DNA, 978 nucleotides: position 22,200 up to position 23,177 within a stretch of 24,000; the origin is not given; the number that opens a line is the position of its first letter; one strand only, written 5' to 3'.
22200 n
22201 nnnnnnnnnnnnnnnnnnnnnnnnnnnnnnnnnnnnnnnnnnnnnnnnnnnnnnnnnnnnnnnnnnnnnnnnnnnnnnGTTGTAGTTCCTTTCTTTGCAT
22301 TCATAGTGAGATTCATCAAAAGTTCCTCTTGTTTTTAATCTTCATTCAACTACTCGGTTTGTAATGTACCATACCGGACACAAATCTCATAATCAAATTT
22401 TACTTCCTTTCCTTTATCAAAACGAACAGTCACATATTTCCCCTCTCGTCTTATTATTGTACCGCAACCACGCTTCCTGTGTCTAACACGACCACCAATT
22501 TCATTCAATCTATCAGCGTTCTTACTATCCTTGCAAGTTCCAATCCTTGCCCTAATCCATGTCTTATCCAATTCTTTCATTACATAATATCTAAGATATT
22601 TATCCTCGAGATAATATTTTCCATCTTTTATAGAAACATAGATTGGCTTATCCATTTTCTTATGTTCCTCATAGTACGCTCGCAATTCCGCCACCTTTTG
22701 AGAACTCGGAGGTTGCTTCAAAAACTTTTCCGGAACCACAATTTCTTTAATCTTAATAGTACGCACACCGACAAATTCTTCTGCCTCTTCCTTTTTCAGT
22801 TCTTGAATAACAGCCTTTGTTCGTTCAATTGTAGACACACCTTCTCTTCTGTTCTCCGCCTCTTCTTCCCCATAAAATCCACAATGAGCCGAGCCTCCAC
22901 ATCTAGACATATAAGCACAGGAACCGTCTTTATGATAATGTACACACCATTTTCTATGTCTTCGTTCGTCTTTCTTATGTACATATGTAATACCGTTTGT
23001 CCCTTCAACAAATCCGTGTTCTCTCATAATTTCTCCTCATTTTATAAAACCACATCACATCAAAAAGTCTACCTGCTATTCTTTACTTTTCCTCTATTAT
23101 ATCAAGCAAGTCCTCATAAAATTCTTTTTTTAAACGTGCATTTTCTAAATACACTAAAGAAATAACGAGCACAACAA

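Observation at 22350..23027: Uncharacterised Cys-cluster / ParB-like / Tudor-like protein directly upstream of hsdM in the same operon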

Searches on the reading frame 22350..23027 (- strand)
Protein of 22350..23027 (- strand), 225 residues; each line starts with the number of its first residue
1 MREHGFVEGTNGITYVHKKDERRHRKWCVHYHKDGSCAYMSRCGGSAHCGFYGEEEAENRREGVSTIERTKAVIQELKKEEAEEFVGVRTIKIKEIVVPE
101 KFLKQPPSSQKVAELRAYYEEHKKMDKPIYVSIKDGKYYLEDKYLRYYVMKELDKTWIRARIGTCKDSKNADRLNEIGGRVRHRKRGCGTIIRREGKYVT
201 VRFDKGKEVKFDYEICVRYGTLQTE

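Call 4: search_protein_families(library=pfam, proteins=[window:22350-23027:-], max_evalue=10)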
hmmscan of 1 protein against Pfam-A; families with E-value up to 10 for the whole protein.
window:22350-23027:- (225 aa): 6 families
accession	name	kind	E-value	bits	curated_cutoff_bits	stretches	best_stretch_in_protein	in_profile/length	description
PF02736.25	Myosin_N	-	0.031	14.5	27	1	188-212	17-41/45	Myosin N-terminal SH3-like domain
PF13460.12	NAD_binding_10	-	0.061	13.6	27.2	1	63-129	77-131/184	NAD(P)H-binding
PF21196.3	PcrA_UvrD_tudor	-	0.072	13.4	23.9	1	177-197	1-21/48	PcrA/UvrD tudor domain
PF06106.16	SAUGI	-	0.11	13.4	27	1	92-130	29-66/115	S. aureus uracil DNA glycosylase inhibitor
PF05036.18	SPOR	-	0.13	13.1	21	1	149-174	35-60/76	SPOR domain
PF11525.13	CopK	-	0.13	12.3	23.8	1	133-152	20-39/70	Copper resistance protein K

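Call 5: search_protein_families(library=phrogs, proteins=[window:22350-23027:-], max_evalue=1)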
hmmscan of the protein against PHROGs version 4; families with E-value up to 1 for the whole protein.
window:22350-23027:- (225 aa): 3 families
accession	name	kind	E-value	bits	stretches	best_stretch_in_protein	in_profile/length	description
phrog_19321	-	unknown function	0.044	14.5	1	109-155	108-153/155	-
phrog_3264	-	DNA, RNA and nucleotide metabolism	0.065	13.8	1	63-168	21-128/337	ParB-like partition protein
phrog_10544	-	unknown function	0.077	12.7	1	108-155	345-391/393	-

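Call 6: find_homologous_proteins(query=window:22350-23027:-, max_evalue=0.001)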
Query window:22350-23027:- (225 aa): 18 proteins with E <= 0.001 among 209 candidates.
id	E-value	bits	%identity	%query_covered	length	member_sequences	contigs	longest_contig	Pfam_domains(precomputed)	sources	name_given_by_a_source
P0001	4.2e-148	509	100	100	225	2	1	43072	-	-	-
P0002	4.1e-85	303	59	99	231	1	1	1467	-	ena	-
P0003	2.8e-82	294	61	99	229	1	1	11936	-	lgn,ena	-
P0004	7.5e-82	293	59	97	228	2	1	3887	-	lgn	-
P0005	1.9e-81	291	59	100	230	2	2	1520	-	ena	-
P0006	9.6e-81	289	57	99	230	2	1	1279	-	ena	-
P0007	1.7e-79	285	57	99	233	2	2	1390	-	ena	-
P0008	4.3e-78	280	55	99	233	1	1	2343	-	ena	-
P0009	3.2e-74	268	54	99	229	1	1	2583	-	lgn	-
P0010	5.2e-74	267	58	96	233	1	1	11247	-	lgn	-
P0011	2.2e-73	265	55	99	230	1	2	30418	-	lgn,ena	-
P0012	4.2e-71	257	53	97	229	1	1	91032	-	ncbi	-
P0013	3.7e-37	146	42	93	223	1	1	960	-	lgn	-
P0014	2.0e-36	144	40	93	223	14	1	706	-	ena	-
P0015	7.7e-36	142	40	93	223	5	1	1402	-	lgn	-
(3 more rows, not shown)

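Call 7: search_protein_families(library=ncbifam, proteins=[window:22350-23027:-], max_evalue=0.01)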
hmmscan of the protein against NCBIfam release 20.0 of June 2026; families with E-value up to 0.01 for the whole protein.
window:22350-23027:- (225 aa): 1 family
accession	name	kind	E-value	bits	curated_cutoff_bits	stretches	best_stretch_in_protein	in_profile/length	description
TIGR01075.1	uvrD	equivalog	0.0094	14.3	1144.45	0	156-203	648-695/715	DNA helicase II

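Call 9: find_encoding_contigs(protein=P0012, flank=10000, max_places=3)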
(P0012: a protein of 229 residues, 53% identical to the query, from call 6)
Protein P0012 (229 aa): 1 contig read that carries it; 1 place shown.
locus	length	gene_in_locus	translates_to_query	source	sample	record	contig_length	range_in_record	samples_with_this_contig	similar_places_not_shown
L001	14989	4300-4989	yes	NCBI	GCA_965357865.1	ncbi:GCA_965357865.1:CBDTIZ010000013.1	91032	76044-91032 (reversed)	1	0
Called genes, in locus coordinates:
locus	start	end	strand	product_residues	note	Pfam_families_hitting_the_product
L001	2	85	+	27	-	?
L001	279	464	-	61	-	PF12728:HTH_17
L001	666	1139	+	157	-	PF04002:RadC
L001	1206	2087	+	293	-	PF18941:DUF5688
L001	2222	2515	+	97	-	PF08765:Mor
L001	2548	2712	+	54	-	-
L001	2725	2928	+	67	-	-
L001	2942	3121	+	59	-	-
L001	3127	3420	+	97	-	-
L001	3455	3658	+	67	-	-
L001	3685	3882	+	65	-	-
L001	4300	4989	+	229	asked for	-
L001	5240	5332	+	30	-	-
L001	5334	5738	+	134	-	PF06067:DUF932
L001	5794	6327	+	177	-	PF09588:YqaJ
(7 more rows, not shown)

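Call 10: find_encoding_contigs(protein=P0011, flank=10000, max_places=3)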
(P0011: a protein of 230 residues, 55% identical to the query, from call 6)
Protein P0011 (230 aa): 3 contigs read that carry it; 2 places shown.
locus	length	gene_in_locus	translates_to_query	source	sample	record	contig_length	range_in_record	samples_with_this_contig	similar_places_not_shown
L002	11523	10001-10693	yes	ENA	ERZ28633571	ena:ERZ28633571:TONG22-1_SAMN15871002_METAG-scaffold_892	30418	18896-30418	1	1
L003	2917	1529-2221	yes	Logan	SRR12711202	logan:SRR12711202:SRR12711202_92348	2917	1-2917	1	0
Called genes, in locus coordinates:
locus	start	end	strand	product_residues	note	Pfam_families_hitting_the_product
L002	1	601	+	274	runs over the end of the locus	-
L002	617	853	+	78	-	-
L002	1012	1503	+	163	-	PF13404:HTH_AsnC-type, PF13412:HTH_24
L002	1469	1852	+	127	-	PF03118:RNA_pol_A_CTD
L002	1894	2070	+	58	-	-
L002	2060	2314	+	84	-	PF10686:YAcAr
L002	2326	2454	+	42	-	-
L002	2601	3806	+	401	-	PF19888:DUF6361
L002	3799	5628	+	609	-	PF13091:PLDc_2 (faint)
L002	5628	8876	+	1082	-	PF00270:DEAD (faint), PF04851:ResIII (faint), PF00271:Helicase_C (weak)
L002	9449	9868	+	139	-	-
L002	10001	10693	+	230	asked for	-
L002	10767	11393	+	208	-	-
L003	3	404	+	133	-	?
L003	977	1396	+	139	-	-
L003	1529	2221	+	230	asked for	-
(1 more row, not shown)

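Call 11: find_encoding_contigs(protein=P0003, flank=10000, max_places=3)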
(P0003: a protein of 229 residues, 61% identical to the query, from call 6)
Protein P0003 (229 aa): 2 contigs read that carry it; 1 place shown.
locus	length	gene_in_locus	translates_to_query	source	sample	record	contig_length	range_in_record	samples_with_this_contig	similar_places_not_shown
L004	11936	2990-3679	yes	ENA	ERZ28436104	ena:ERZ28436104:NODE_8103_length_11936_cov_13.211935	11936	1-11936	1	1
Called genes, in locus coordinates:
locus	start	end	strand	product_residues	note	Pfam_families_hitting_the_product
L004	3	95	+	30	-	?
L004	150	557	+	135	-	-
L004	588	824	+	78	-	-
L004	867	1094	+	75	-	-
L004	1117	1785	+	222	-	PF00149:Metallophos, PF06874:FBPase_2 (faint), PF12850:Metallophos_2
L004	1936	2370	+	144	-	-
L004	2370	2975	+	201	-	-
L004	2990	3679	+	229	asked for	-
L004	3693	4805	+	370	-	PF03118:RNA_pol_A_CTD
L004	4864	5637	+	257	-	-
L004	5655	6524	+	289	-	PF27257:HI_0787_N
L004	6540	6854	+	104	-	-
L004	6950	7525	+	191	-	PF26887:Phage_T4_End_IV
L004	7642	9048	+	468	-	PF10021:PARG_cat_microb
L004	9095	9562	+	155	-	-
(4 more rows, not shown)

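Call 12: find_encoding_contigs(protein=P0010, flank=10000, max_places=3)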
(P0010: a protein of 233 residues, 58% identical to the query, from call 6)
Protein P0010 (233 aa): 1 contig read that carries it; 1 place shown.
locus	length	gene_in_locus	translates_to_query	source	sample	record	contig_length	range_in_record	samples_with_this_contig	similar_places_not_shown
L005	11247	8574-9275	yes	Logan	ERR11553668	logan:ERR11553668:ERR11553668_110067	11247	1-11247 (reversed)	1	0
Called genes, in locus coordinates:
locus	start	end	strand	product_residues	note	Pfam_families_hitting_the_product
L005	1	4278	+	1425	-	?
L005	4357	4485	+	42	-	-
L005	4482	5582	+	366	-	PF18941:DUF5688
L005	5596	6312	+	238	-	PF04026:SpoVG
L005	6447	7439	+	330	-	PF08401:ArdcN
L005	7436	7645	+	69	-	PF14203:TTRAP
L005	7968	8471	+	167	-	-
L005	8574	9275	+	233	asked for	-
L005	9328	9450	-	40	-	-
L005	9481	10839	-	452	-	PF03432:Relaxase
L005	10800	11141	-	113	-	PF21983:NikA-like, PF05713:MobC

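Call 18: search_solved_structures(query=A2, max_evalue=10, show_alignments=3)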
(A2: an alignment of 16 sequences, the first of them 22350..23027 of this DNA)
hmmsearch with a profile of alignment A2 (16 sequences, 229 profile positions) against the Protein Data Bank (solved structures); distinct sequences matched with E-value up to 10: 6.
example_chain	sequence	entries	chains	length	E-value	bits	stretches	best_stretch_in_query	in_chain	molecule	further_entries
7nfu_A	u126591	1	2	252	0.024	17.4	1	78-173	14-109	Nucleoid occlusion protein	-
7egs_B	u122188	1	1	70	0.026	17.3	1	172-200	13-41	DNA helicase II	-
6yi2_A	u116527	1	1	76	0.029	17.2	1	172-200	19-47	DNA helicase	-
6ky4_A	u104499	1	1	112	0.2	14.4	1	109-175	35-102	Sulfiredoxin, chloroplastic/mitochondrial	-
7egt_B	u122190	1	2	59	0.21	14.3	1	181-209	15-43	DNA helicase UvrD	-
7ng0_A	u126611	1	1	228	0.77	12.5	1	92-173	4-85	Nucleoid occlusion protein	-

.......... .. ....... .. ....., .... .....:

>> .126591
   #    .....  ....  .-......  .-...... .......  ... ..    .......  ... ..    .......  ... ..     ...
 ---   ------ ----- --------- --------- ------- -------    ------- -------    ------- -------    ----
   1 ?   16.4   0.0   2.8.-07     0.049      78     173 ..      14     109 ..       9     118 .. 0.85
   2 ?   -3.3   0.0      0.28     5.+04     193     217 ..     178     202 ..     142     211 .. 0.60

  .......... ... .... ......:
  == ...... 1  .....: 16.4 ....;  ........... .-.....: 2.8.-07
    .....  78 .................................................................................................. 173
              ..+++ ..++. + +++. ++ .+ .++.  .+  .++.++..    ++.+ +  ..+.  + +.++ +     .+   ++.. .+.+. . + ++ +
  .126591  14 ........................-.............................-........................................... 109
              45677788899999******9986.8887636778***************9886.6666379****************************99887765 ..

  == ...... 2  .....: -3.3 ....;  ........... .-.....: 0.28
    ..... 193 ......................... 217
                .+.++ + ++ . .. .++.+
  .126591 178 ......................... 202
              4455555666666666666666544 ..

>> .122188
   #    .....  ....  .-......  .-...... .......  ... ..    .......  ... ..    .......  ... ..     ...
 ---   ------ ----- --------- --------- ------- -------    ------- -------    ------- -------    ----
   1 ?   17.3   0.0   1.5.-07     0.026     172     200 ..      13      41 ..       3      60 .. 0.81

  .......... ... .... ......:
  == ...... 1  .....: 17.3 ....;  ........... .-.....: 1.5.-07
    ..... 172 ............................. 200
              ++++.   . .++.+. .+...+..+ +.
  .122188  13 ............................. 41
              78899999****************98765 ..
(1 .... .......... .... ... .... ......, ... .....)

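Call 19: find_related_loci(query=A2, collection=genome_contigs, flank=10000)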
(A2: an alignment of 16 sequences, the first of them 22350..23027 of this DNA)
Query A2 (225 aa) in genome_contigs; peptide patterns used: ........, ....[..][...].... (x = any residue, [..] = any of these).
111 stretches matched a pattern; 3 encode a relative of the query (tblastn E <= 1e-3); 3 distinct loci.
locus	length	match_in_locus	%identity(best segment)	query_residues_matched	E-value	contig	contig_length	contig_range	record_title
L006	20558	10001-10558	36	20-222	4e-27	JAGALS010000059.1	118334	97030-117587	MAG: Clostridia bacterium isolate RGIG8557 Water_deer_Cecum-3__c405471, whole genome shotgun sequence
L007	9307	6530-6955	32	35-162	3e-15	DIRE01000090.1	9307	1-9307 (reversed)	MAG TPA_asm: Clostridiaceae bacterium UBA5444 UBA5444_contig_28847, whole genome shotgun sequence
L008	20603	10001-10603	34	14-222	5e-29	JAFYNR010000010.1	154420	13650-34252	MAG: Clostridia bacterium isolate RGIG7256 Water_buffalos_Cecum-4__c82599, whole genome shotgun sequence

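Call 20: find_related_loci(query=A2, collection=viral_contigs, flank=10000)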
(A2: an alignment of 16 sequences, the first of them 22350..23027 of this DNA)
Query A2 (225 aa) in viral_contigs; peptide patterns used: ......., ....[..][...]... (x = any residue, [..] = any of these).
478 stretches matched a pattern, but none encodes a relative of the query by tblastn (E <= 1e-3).

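Call 24: predict_structure(alignment_id=A2)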
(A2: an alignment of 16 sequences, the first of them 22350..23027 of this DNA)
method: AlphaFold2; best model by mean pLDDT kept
length: 225 residues; sequences in the alignment: 16
mean_pLDDT: 68.6   pTM: 0.52
mean pLDDT of the five models: 68.6, 67.9, 67.5, 65.3, 62.2
residues with pLDDT >= 90: 41; 70-90: 104; 50-70: 2; < 50: 78
segments of 3 or more residues with pLDDT < 50: 1-78
pLDDT, mean of each block of 10 residues (from residue 1): 31 37 43 44 40 33 31 41 82 89 84 91 87 89 90 91 84 80 89 82 90 76 79
secondary structure, 60 per line:
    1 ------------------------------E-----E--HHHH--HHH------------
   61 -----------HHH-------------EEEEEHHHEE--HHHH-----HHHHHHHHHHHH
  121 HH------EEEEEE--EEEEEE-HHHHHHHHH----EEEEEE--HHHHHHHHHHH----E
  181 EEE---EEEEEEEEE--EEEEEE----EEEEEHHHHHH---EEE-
elements in order: H40-43 E88-92 H100-103 H109-122 E129-134 E137-142 H144-152 E157-162 H165-175 E180-183 E187-195 E198-203 E208-212 H213-218 E222-224

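Call 25: search_protein_families(library=pfam, proteins=[L008:5738-6832:+, L008:6920-7588:+, L008:8488-9912:+, L008:9941-10618:+, L008:10618-11022:+, L008:11106-11921:+, L008:11962-13068:-, L008:13142-15646:-, L008:5088-5666:+, L008:2803-4041:-], max_evalue=0.001)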
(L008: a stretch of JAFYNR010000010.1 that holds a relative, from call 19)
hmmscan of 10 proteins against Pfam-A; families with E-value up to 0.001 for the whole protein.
L008:5738-6832:+ (364 aa): 1 family
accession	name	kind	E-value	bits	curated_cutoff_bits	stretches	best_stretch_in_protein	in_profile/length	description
PF01661.27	Macro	-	3e-38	130.8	22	1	25-136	1-118/118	Macro domain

L008:6920-7588:+ (222 aa): 0 families

L008:8488-9912:+ (474 aa): 1 family
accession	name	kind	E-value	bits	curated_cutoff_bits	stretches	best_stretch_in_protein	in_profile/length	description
PF01936.24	NYN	-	9.8e-12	46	24.2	1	253-382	1-133/145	NYN domain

L008:9941-10618:+ (225 aa): 0 families

L008:10618-11022:+ (134 aa): 0 families

L008:11106-11921:+ (271 aa): 0 families

L008:11962-13068:- (368 aa): 2 families
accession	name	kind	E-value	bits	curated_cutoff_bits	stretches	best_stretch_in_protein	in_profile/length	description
PF01555.25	N6_N4_Mtase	-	5.1e-64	216.7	26.7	1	22-255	1-220/221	DNA methylase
PF18755.6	RAMA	-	9.3e-06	26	35.2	1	274-367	13-106/107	Restriction Enzyme Adenine Methylase Associated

L008:13142-15646:- (834 aa): 3 families
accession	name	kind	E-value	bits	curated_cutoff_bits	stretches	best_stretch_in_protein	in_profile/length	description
PF03235.19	GmrSD_N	-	5.3e-30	105.5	33.2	1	7-245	1-198/199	GmrSD restriction endonuclease, N-terminal domain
PF14088.11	DUF4268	-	9.9e-21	74.7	27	1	700-830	1-137/140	Domain of unknown function (DUF4268)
PF07510.16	GmrSD_C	-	2.9e-16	60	23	1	501-646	7-136/138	GmrSD restriction endonucleases, C-terminal domain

L008:5088-5666:+ (192 aa): 0 families

L008:2803-4041:- (412 aa): 3 families
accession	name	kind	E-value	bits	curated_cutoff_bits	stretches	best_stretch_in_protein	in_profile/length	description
PF00817.25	IMS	-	4.5e-46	156.9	23.2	1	10-157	2-148/148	impB/mucB/samB family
PF11799.13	IMS_C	-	5.8e-19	69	20.7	1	247-357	2-109/109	impB/mucB/samB family C-terminal domain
PF21999.2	IMS_HHH_1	-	1.3e-11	45.2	27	1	183-233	2-53/53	DNA polymerase-iota, thumb domain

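Call 27: search_protein_representatives(alignment_id=A2)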
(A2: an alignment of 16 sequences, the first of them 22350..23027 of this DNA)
Query: 16 sequences, 229 profile positions. Proteins with E-value up to 0.001 (for the whole library): 931; up to 1e-10: 228; up to 1e-30: 46. The best 150 are listed.
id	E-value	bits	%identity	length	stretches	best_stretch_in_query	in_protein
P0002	8.8e-103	359.2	-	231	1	1-227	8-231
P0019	1.0e-81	290.2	-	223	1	1-228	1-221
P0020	1.1e-56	208.3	-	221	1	1-227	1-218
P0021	1.8e-54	201.1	-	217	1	1-227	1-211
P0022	1.2e-52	195.1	-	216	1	19-228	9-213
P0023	6.4e-51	189.5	-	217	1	17-225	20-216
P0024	1.0e-48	182.2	-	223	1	19-227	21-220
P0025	4.6e-48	180.1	-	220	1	1-224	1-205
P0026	1.4e-47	178.6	-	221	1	19-227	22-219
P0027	3.8e-47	177.1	-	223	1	19-227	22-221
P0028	7.9e-47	176.1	-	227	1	19-227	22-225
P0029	3.5e-46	174.0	-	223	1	5-228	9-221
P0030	7.9e-46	172.8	-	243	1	18-226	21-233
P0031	1.5e-45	171.9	-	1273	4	75-171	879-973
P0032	1.9e-45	171.5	-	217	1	17-227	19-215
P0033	1.6e-44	168.6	-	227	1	19-227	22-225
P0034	2.4e-44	168.0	-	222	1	18-226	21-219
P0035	7.3e-44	166.4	-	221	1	20-227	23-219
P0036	1.2e-43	165.7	-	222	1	19-227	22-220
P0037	4.8e-43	163.7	-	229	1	19-227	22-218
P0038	5.1e-43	163.6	-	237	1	19-225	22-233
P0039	1.6e-42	162.0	-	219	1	1-227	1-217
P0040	6.2e-42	160.1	-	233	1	16-227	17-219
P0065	9.7e-30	120.2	-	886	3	70-166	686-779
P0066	2.7e-29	118.7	-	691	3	96-172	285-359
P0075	3.6e-25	105.2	-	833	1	84-224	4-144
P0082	1.1e-23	100.3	-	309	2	93-228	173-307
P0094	1.6e-21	93.3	-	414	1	23-165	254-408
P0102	1.1e-20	90.6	-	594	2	72-198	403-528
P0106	4.4e-20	88.6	-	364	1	85-166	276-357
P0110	1.3e-19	87.0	-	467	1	77-186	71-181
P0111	1.5e-19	86.8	-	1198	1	72-168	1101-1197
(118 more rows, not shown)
